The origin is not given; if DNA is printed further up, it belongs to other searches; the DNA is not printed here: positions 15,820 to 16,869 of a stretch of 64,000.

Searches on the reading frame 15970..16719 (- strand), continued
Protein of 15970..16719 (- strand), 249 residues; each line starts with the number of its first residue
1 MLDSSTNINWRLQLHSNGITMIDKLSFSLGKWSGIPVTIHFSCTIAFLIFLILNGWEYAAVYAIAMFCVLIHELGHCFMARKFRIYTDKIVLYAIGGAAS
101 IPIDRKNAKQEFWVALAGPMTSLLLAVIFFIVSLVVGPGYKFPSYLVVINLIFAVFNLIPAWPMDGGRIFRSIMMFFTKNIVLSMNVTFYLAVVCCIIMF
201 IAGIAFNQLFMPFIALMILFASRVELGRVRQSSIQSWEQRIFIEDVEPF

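Call 22: search_protein_families(library=pfam, proteins=[L003:3563-4294:+, L003:4301-4897:-, L003:5403-5918:+, L003:5930-7546:+, L003:7540-7989:+, L003:7950-8609:+, L003:8611-9009:+, L003:9010-9348:+, L003:9491-10228:+, L003:11505-12086:-], max_evalue=0.001)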
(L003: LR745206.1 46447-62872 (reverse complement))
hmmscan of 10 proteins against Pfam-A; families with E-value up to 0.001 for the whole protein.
L003:3563-4294:+ (243 aa): 1 family
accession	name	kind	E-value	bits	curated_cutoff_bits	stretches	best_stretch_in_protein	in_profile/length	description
PF03372.29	Exo_endo_phos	-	6.4e-09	36.3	24.5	1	22-236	1-225/225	Endonuclease/Exonuclease/phosphatase family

L003:4301-4897:- (198 aa): 0 families

L003:5403-5918:+ (171 aa): 1 family
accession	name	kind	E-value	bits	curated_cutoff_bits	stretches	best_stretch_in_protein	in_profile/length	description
PF04011.17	LemA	-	5.9e-51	172.7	26.2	2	90-171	68-149/149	LemA family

L003:5930-7546:+ (538 aa): 1 family
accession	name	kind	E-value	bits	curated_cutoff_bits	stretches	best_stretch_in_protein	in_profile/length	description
PF04536.20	TPM_phosphatase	-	1.6e-38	132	22.1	1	28-148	1-121/125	TPM domain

L003:7540-7989:+ (149 aa): 0 families

L003:7950-8609:+ (219 aa): 2 families
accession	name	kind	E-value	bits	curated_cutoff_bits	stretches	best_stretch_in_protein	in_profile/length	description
PF02163.28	Peptidase_M50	-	2.5e-15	56.9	27.2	2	126-186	162-220/221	Peptidase family M50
PF13398.12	Peptidase_M50B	-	8.6e-05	22.8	26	1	45-139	14-104/201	Peptidase M50B-like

L003:8611-9009:+ (132 aa): 0 families

L003:9010-9348:+ (112 aa): 0 families

L003:9491-10228:+ (245 aa): 0 families

L003:11505-12086:- (193 aa): 0 families

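Call 23: search_protein_families(library=ncbifam, proteins=[window:15970-16719:-], max_evalue=0.01)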
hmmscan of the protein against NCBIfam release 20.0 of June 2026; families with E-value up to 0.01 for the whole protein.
window:15970-16719:- (249 aa): 2 families
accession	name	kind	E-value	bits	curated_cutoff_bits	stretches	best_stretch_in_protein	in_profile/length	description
NF041824.1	daptide_HExxH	equivalog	7.2e-06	25.4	300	1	108-166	216-276/379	daptide biosynthesis intramembrane metalloprotease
TIGR00054.1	TIGR00054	equivalog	0.0037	16.2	147.55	1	59-114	8-58/421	RIP metalloprotease RseP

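Call 25: search_solved_structures(query=window:15970-16719:-, max_evalue=1, show_alignments=3)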
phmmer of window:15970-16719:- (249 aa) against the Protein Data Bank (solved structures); distinct sequences matched with E-value up to 1: 4.
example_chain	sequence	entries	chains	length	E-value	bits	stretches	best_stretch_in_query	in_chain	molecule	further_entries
3b4r_A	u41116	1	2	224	6.5e-24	88.2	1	26-226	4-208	Putative zinc metalloprotease MJ0392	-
8vjl_A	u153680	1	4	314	1.4e-10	44.5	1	30-215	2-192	Stage IV sporulation protein FB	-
8vjm_A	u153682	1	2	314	3.8e-10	43.1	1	30-215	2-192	Stage IV sporulation protein FB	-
9j82_A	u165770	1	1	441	0.029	17.3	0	67-103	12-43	Putative zinc metalloprotease aq_1964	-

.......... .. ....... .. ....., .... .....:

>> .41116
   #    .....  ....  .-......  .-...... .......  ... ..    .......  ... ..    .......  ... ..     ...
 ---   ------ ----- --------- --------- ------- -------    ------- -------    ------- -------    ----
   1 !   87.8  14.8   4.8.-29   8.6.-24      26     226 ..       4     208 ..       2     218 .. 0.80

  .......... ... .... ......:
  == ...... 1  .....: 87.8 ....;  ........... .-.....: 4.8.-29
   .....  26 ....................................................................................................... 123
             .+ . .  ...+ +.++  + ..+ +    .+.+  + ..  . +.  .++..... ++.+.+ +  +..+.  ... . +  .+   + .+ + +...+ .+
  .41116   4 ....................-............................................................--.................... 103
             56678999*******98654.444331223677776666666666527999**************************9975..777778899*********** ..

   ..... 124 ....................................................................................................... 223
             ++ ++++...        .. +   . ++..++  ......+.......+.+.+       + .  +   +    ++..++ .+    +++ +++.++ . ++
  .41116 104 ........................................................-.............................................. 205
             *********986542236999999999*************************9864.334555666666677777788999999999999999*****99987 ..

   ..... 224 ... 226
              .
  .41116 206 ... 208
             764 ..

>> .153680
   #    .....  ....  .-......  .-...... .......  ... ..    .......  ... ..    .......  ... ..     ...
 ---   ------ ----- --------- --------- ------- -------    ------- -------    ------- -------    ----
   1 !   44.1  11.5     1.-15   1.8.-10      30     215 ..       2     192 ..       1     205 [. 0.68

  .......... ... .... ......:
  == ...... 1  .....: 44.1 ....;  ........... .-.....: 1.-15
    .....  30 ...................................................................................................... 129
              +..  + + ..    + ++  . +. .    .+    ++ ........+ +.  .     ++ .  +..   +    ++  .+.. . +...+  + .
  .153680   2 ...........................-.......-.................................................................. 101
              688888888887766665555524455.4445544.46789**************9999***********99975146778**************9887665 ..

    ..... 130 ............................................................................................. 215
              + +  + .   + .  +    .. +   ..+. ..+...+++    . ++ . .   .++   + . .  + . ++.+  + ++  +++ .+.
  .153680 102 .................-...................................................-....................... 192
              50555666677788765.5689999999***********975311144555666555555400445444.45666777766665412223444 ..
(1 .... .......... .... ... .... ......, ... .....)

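Call 26: find_encoding_contigs(protein=P0002, flank=10000)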
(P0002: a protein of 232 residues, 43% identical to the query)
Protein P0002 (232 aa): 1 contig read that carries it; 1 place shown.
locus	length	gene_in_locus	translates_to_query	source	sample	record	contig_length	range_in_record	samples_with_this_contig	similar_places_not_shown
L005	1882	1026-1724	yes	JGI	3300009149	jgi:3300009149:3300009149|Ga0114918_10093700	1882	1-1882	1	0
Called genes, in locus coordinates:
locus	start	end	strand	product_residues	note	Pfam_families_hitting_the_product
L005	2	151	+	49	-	?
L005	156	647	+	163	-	PF08010:Phage_30_3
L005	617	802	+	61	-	-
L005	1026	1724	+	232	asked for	PF02163:Peptidase_M50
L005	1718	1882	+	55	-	?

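Call 27: find_encoding_contigs(protein=P0006, flank=10000)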
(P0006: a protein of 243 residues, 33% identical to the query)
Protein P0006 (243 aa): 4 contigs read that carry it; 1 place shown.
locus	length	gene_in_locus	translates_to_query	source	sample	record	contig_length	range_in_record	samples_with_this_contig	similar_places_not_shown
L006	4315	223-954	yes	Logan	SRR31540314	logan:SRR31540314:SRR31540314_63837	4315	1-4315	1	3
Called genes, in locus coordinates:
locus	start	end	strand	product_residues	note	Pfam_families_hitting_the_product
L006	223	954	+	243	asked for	PF02163:Peptidase_M50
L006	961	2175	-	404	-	-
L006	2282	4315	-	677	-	?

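Call 28: find_encoding_contigs(protein=P0022, flank=10000)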
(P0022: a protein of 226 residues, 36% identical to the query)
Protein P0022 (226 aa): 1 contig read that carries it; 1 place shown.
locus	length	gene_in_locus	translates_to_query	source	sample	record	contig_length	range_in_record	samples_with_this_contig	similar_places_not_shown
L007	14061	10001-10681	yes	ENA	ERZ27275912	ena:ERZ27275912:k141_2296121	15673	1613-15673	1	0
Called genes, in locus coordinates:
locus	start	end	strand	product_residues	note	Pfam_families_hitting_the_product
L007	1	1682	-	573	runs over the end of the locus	PF00069:Pkinase, PF07714:PK_Tyr_Ser-Thr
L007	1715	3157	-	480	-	PF01590:GAF (weak), PF13185:GAF_2, PF00211:Guanylate_cyc (weak)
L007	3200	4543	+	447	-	-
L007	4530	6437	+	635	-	PF07715:Plug, PF00593:TonB_dep_Rec_b-barrel, PF14905:OMP_b-brl_3 (weak)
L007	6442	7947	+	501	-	-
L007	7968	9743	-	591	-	-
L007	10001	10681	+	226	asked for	PF13398:Peptidase_M50B, PF02163:Peptidase_M50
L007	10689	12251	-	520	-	PF00171:Aldedh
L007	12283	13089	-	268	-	PF03548:LolA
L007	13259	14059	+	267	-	?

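Call 87: search_protein_families(library=padloc, proteins=[window:15970-16719:-], max_evalue=0.001)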
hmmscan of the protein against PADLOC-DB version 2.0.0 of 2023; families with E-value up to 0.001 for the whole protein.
window:15970-16719:- (249 aa): 0 families

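Call 89: find_related_loci(query=A2, collection=viral_contigs, flank=10000)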
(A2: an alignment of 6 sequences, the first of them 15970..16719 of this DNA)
Query A2 (249 aa) in viral_contigs; peptide patterns used: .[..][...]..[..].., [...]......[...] (x = any residue, [..] = any of these).
599 stretches matched a pattern (row limit reached: there are more); 7 encode a relative of the query (tblastn E <= 1e-3); 7 distinct loci.
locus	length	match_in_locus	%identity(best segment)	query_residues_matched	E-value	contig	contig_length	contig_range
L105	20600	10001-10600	38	22-226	6e-35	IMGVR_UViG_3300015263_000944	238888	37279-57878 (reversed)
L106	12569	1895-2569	30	23-247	6e-27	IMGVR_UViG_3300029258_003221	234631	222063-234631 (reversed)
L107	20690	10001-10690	33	26-231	8e-25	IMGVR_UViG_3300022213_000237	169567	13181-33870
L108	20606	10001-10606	33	37-239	2e-24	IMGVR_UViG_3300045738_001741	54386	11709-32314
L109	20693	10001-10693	28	26-236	8e-21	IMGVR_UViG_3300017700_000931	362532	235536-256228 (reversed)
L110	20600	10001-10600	31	24-230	1e-19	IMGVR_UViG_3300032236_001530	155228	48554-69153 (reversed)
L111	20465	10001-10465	30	34-174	2e-10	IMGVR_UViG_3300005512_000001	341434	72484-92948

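Call 93: search_protein_families(library=pfam, proteins=[L002:12517-12891:+, L002:11394-11777:+, L105:7735-8598:+, L105:8905-10029:+, L105:9992-10810:+, L105:10914-12236:+, L108:8803-9585:-, L108:10657-11604:+, L108:11923-12717:+, L108:12693-13415:+], max_evalue=0.001)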
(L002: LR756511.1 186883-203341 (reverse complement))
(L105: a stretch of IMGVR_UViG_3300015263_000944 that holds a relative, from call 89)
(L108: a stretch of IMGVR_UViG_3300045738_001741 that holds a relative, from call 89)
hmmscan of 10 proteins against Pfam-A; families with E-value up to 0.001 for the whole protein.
L002:12517-12891:+ (124 aa): 1 family
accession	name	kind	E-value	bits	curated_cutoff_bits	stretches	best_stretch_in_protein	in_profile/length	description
PF04545.22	Sigma70_r4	-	4.5e-12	45.7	24.1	1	55-106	2-49/50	Sigma-70, region 4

L002:11394-11777:+ (127 aa): 2 families
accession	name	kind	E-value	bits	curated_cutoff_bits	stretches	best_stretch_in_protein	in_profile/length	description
PF06094.17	GGACT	-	1.5e-15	58.3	22.8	1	4-103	1-104/120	Gamma-glutamyl cyclotransferase, AIG2-like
PF21986.1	AH_C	-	3.8e-07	30.6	27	1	4-69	3-73/123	Allophanate hydrolase C-terminal domain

L105:7735-8598:+ (287 aa): 3 families
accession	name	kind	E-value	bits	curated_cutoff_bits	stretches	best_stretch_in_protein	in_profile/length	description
PF00520.37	Ion_trans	-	2.7e-23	82.9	25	1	25-229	11-235/241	Ion transport protein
PF07885.22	Ion_trans_2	-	1.3e-12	47.9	22.5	1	155-226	7-76/79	Ion channel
PF08016.18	PKD_channel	-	0.00091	19.2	22.4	1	113-222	105-216/225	Polycystin cation channel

L105:8905-10029:+ (374 aa): 2 families
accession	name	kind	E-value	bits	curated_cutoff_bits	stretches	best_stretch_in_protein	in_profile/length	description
PF00535.33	Glycos_transf_2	-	1.3e-10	41.9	23.3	1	118-230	2-108/168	Glycosyl transferase family 2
PF13641.12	Glyco_tranf_2_3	-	0.00013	22.5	27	1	258-324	158-222/230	Glycosyltransferase like family 2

L105:9992-10810:+ (272 aa): 2 families
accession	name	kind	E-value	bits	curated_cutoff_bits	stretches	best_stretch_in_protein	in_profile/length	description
PF02163.28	Peptidase_M50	-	8.1e-21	74.8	27.2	2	48-114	7-100/221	Peptidase family M50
PF13398.12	Peptidase_M50B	-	2.1e-05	24.8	26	1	36-136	14-110/201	Peptidase M50B-like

L105:10914-12236:+ (440 aa): 7 families
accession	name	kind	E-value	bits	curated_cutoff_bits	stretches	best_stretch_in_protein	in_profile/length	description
PF07724.20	AAA_2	-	1.6e-29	103.5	27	1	136-333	3-166/166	AAA domain (Cdc48 subfamily)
PF00004.35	AAA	-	2.1e-14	54.5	21.2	1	139-267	1-110/131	ATPase family associated with various cellular activities (AAA)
PF10431.15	ClpB_D2-small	-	1.3e-07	32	21.9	1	340-405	2-63/81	C-terminal, D2-small domain, of ClpB protein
PF06689.19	zf-C4_ClpX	-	8.6e-07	29.2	27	1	16-58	2-39/39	ClpX C4-type zinc finger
PF13401.12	AAA_22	-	9.9e-06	26.3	27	1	136-170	5-42/130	AAA domain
PF07728.20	AAA_5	-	1.7e-05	25.3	22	1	138-213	1-78/139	AAA domain (dynein-related subfamily)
PF01695.23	IstB_IS21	-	0.00055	19.9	24.1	0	135-158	91-114/238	IstB-like ATP binding protein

L108:8803-9585:- (260 aa): 0 families

L108:10657-11604:+ (315 aa): 2 families
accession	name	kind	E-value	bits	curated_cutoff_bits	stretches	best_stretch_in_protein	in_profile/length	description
PF02729.26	OTCace_N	-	5.6e-44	150.2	29.9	1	17-179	1-147/148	Aspartate/ornithine carbamoyltransferase, carbamoyl-P binding domain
PF00185.30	OTCace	-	2.9e-21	76.6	29.4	1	230-310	69-156/157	Aspartate/ornithine carbamoyltransferase, Asp/Orn binding domain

L108:11923-12717:+ (264 aa): 2 families
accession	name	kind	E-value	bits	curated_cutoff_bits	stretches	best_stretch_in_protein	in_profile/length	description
PF19420.4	DDAH_eukar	-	3.1e-10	40.2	23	1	58-262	53-289/291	N,N dimethylarginine dimethylhydrolase, eukaryotic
PF02274.22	ADI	-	3.7e-05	23.4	22.8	1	110-187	181-263/377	Arginine deiminase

L108:12693-13415:+ (240 aa): 1 family
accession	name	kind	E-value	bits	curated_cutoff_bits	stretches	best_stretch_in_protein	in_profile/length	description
PF00300.27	His_Phos_1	-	1.3e-18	67.8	21.7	1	13-184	2-168/194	Histidine phosphatase superfamily (branch 1)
